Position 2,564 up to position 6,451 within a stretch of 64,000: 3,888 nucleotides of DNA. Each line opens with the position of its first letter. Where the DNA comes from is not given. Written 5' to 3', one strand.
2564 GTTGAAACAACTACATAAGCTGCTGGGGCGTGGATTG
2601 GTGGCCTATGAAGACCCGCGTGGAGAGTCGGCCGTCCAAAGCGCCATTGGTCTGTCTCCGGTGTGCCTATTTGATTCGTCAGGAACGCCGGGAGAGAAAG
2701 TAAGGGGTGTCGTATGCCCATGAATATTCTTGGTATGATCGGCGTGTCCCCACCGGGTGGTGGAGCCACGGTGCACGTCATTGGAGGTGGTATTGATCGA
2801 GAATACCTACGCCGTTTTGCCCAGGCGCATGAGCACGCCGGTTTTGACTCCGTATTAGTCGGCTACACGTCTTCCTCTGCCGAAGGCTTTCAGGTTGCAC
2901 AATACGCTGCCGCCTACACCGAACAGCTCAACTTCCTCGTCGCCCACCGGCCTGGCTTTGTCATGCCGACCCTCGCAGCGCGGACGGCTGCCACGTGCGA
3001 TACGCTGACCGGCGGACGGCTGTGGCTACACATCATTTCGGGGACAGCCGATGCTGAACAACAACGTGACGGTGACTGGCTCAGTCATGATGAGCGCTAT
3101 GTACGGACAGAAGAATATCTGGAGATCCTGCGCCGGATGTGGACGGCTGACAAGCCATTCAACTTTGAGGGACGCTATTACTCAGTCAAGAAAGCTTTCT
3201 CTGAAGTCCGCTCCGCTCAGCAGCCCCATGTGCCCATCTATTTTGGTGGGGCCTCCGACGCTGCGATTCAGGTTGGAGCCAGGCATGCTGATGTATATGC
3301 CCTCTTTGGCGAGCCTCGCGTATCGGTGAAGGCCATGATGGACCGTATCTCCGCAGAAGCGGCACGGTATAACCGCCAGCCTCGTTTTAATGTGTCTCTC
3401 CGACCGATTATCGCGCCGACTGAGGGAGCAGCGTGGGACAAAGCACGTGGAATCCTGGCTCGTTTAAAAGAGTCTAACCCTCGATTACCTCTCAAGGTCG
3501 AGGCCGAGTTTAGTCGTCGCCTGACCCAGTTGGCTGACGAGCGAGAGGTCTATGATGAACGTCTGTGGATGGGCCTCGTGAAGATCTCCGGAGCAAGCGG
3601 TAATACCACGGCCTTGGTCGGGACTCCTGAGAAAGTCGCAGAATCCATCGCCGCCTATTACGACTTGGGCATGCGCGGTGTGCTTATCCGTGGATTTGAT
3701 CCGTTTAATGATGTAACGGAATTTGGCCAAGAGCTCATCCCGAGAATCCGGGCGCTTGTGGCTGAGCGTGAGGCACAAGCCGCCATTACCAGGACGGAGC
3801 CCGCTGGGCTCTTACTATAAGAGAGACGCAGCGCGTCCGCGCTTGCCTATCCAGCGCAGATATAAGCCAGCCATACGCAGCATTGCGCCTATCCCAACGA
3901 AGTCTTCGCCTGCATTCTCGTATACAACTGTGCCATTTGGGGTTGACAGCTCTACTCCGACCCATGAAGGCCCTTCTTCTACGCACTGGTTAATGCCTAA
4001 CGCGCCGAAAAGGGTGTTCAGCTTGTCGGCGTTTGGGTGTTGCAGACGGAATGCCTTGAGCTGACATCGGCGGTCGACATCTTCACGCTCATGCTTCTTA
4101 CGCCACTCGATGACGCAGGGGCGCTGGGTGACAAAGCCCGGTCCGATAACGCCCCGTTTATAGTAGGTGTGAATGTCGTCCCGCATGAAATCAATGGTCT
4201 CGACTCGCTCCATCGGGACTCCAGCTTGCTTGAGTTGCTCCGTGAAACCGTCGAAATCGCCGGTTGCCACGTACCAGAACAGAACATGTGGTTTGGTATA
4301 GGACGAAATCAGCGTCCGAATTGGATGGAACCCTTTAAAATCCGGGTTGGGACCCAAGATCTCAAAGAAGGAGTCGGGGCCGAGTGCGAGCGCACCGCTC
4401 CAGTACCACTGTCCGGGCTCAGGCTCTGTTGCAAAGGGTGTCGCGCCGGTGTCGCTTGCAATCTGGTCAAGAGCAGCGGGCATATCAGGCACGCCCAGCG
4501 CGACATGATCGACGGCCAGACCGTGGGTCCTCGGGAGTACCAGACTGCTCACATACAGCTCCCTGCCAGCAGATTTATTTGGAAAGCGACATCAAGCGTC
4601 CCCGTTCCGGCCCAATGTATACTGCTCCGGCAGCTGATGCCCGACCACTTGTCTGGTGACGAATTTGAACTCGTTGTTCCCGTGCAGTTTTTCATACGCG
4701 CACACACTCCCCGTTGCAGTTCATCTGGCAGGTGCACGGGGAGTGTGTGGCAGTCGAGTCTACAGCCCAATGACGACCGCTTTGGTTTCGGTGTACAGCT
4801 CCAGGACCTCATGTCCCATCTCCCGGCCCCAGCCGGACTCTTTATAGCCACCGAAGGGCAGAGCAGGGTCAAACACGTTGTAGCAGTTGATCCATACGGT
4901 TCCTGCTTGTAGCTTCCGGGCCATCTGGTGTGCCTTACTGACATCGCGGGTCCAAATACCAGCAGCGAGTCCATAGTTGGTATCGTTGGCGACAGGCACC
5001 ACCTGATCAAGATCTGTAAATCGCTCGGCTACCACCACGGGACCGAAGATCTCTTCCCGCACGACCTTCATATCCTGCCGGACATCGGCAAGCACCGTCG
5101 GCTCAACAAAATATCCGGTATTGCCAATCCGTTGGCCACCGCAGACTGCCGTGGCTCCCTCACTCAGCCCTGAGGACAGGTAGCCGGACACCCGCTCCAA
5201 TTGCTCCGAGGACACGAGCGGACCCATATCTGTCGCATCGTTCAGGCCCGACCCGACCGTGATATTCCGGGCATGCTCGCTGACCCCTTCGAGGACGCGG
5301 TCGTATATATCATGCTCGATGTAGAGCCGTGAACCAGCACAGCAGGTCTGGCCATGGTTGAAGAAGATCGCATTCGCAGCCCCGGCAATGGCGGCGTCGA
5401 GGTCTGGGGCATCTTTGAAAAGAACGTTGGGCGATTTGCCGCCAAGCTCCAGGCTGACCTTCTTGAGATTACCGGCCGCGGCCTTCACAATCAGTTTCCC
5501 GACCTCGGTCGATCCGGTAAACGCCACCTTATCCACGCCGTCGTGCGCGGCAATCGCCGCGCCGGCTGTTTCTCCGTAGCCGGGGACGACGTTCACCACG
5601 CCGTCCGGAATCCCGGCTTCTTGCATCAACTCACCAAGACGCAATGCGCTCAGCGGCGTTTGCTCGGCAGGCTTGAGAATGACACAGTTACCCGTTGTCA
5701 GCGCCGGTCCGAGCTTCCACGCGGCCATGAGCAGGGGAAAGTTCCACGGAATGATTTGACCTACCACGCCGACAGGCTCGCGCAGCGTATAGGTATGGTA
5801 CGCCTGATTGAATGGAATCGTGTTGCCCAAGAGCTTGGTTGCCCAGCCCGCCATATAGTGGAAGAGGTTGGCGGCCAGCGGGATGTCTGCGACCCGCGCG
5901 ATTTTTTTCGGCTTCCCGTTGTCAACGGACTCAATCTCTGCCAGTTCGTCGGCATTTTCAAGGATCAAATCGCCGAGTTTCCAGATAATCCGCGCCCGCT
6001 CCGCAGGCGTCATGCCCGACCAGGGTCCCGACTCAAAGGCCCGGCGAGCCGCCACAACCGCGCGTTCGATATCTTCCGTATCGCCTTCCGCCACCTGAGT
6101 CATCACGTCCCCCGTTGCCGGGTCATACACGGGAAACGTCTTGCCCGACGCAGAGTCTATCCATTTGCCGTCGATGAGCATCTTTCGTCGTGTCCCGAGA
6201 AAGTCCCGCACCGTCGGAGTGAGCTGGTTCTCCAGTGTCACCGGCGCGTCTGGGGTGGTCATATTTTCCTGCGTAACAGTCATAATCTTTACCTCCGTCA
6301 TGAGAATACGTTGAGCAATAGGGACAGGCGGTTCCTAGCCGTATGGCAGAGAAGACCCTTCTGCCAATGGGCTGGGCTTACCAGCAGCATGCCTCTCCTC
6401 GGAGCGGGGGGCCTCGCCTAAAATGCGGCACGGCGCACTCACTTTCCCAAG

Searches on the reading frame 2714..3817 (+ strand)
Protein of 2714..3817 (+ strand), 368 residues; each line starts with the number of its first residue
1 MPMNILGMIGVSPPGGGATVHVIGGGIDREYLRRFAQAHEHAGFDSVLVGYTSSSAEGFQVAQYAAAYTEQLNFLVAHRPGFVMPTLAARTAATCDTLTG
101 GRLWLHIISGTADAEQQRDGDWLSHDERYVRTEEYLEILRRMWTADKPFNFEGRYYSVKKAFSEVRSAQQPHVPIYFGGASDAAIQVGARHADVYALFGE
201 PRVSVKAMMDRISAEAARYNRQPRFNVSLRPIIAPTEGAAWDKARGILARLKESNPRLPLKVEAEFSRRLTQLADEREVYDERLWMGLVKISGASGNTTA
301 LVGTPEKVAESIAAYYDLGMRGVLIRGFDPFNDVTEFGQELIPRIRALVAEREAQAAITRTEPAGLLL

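Call 16: search_protein_families(library=pfam, proteins=[window:2714-3817:+], max_evalue=0.001)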
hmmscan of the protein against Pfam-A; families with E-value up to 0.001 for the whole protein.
window:2714-3817:+ (368 aa): 1 family
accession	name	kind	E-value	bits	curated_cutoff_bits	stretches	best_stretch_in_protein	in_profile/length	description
PF00296.26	Bac_luciferase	-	8.8e-65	219.5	27.9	1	27-321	20-313/314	Luciferase-like monooxygenase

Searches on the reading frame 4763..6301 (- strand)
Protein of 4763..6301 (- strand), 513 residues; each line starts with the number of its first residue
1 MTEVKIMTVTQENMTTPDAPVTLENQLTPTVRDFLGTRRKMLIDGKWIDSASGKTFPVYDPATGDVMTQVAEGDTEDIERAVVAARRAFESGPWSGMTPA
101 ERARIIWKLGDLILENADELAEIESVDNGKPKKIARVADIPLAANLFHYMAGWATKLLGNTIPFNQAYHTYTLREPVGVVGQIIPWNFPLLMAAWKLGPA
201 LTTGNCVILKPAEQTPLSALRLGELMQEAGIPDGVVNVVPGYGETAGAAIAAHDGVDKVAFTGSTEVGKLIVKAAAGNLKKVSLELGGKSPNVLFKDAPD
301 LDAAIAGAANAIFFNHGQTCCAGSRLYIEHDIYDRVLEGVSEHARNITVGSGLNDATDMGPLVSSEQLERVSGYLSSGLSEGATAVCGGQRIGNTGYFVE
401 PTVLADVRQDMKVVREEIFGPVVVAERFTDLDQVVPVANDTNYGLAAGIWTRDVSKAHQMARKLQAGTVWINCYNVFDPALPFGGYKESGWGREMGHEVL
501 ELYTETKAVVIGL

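Call 15: search_protein_families(library=pfam, proteins=[window:4763-6301:-], max_evalue=0.001)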
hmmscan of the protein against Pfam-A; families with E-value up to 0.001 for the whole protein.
window:4763-6301:- (513 aa): 2 families
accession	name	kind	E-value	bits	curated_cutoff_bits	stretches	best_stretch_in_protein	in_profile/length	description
PF00171.27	Aldedh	-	6.7e-182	605.6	23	1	47-509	1-461/461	Aldehyde dehydrogenase family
PF05893.19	LuxC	-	7.2e-05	22.3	21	1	167-331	79-243/401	Acyl-CoA reductase (LuxC)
